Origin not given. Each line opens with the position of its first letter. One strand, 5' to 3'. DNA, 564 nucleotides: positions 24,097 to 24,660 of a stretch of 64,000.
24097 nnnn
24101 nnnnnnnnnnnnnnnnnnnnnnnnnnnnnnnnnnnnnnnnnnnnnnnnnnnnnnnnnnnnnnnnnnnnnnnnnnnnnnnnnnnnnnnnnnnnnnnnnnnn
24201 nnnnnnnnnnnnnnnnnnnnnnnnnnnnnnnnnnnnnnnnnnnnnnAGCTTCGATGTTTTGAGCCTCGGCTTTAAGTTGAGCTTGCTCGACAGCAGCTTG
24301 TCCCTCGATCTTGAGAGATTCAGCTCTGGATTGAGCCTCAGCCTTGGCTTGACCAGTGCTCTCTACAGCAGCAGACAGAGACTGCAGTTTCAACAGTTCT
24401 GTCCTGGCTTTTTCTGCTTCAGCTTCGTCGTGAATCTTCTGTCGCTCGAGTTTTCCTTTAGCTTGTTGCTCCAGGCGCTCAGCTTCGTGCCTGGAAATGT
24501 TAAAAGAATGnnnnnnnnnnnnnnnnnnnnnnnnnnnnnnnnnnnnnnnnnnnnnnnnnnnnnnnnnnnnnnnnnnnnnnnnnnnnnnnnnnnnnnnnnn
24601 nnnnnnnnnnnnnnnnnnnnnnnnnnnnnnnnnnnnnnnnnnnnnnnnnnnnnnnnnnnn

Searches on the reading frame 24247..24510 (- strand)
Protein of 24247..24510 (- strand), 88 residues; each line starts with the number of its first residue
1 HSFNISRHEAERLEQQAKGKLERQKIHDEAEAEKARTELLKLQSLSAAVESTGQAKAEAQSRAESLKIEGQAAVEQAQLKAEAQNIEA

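Call 11: find_homologous_proteins(query=window:24247-24510:-, max_evalue=0.00001)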
Query seq(88 aa) (88 aa): 316 proteins with E <= 0.00001 among 342 candidates; the best 120 are listed.
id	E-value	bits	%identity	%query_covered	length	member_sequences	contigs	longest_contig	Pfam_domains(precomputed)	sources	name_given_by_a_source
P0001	6.1e-41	155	100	100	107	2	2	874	-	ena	-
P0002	6.0e-38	145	97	99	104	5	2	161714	-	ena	-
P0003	5.2e-36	139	95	97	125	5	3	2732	-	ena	-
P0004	4.7e-31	124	86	97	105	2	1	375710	-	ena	-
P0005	2.2e-30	121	80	97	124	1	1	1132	-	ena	-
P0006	6.1e-29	117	78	98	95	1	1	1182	-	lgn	-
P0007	2.7e-28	115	79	100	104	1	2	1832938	-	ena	-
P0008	3.9e-28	114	82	93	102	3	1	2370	-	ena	-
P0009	4.5e-28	114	76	100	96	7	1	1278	-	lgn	-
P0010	5.7e-28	114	79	98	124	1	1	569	-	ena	-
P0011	6.8e-28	114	79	98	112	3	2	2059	-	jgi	-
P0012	9.6e-28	113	79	95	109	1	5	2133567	-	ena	-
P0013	1.1e-27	113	80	95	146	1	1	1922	-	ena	-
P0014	1.1e-27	113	80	95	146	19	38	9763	-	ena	-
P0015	1.3e-27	113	79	95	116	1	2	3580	-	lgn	-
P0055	2.7e-26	109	81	94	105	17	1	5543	-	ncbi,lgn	-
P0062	2.9e-26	108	72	91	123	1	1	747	-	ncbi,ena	-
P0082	6.2e-26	107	74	99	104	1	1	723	-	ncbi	-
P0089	6.8e-26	107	78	99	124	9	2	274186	-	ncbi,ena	-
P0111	1.2e-25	107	80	94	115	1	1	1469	-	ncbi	-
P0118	1.5e-25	106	77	99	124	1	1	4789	-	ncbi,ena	-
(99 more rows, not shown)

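Call 13: find_encoding_contigs(protein=P0002, flank=10000, max_places=4)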
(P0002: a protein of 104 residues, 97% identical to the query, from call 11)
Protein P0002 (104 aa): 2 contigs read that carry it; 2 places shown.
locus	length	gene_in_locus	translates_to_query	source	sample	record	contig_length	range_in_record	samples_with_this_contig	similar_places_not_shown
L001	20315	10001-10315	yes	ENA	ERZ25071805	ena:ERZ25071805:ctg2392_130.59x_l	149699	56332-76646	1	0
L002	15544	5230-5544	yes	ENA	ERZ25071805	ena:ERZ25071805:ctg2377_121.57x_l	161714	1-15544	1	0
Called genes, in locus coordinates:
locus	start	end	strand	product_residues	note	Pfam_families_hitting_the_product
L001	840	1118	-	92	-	-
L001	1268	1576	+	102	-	PF17794:Vault_2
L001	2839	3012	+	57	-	-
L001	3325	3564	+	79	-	PF17796:Vault_4, PF17795:Vault_3 (weak)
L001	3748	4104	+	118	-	PF17795:Vault_3, PF11978:MVP_shoulder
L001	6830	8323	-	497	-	-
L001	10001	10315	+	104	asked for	-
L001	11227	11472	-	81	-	-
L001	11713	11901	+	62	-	-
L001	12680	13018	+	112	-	-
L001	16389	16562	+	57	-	-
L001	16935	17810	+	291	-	-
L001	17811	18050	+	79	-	-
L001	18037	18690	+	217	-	-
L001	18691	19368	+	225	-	-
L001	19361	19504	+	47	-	-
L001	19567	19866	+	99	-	-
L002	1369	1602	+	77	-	-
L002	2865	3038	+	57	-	-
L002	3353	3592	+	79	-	PF17796:Vault_4, PF17795:Vault_3 (weak)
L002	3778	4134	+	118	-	PF17795:Vault_3, PF11978:MVP_shoulder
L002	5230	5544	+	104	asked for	-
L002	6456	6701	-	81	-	-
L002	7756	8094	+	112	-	-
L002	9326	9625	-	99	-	-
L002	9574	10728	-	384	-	PF00078:RVT_1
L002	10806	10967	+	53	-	-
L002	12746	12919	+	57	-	-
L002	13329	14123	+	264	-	-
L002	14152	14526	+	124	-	-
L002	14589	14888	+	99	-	-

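Call 14: find_encoding_contigs(protein=P0001, flank=10000, max_places=4)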
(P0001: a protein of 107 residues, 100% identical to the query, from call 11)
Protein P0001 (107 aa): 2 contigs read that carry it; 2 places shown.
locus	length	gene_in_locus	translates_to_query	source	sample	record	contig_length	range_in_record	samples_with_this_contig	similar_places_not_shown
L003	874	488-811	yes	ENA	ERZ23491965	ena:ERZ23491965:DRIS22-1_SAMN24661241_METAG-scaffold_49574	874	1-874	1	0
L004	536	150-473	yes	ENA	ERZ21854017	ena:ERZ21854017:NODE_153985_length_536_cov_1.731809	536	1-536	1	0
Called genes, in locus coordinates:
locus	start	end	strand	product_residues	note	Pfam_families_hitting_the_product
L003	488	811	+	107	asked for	-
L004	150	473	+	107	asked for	-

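Call 34: list_cluster_members(proteins=[P0055, P0062, P0082, P0089, P0111, P0118, P0002, P0004, P0007])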
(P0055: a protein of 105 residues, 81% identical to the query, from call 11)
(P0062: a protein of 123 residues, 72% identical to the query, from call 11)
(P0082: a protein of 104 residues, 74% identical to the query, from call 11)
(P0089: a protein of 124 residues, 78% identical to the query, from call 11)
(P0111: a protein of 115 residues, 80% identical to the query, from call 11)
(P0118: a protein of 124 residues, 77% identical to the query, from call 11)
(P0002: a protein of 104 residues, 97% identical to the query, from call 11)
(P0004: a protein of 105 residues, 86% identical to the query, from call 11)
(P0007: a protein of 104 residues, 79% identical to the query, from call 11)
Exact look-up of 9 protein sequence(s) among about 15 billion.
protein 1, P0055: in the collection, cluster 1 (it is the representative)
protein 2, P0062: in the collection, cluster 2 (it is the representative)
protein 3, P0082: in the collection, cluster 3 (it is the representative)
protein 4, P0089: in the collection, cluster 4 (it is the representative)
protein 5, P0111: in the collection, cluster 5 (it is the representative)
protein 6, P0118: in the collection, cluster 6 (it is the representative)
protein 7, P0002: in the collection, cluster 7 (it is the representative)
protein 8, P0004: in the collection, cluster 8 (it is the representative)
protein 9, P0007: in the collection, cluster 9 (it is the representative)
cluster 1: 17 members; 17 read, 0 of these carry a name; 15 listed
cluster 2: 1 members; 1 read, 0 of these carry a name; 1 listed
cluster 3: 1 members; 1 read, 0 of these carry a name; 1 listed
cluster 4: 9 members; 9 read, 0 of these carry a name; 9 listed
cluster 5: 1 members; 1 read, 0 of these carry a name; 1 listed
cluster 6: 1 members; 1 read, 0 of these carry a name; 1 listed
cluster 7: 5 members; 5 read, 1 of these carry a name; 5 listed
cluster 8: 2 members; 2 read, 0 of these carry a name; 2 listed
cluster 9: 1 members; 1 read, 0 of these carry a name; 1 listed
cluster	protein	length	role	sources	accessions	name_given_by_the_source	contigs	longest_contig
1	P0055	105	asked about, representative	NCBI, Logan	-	-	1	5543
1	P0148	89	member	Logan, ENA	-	-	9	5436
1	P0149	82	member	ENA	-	-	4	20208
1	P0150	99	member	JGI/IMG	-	-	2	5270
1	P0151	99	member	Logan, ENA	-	-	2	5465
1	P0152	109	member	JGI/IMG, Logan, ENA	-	-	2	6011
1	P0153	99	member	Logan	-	-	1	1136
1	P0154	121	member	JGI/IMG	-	-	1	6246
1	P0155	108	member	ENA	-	-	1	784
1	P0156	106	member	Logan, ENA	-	-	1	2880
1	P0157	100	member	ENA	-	-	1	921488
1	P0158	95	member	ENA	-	-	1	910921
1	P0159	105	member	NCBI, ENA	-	-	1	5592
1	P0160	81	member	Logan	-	-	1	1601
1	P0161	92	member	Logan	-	-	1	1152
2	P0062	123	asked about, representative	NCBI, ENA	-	-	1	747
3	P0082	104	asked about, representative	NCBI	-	-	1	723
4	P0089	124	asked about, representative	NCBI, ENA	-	-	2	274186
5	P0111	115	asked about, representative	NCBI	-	-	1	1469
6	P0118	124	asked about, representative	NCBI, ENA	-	-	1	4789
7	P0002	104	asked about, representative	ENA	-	-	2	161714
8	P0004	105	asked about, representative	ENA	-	-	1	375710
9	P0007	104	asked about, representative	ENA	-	-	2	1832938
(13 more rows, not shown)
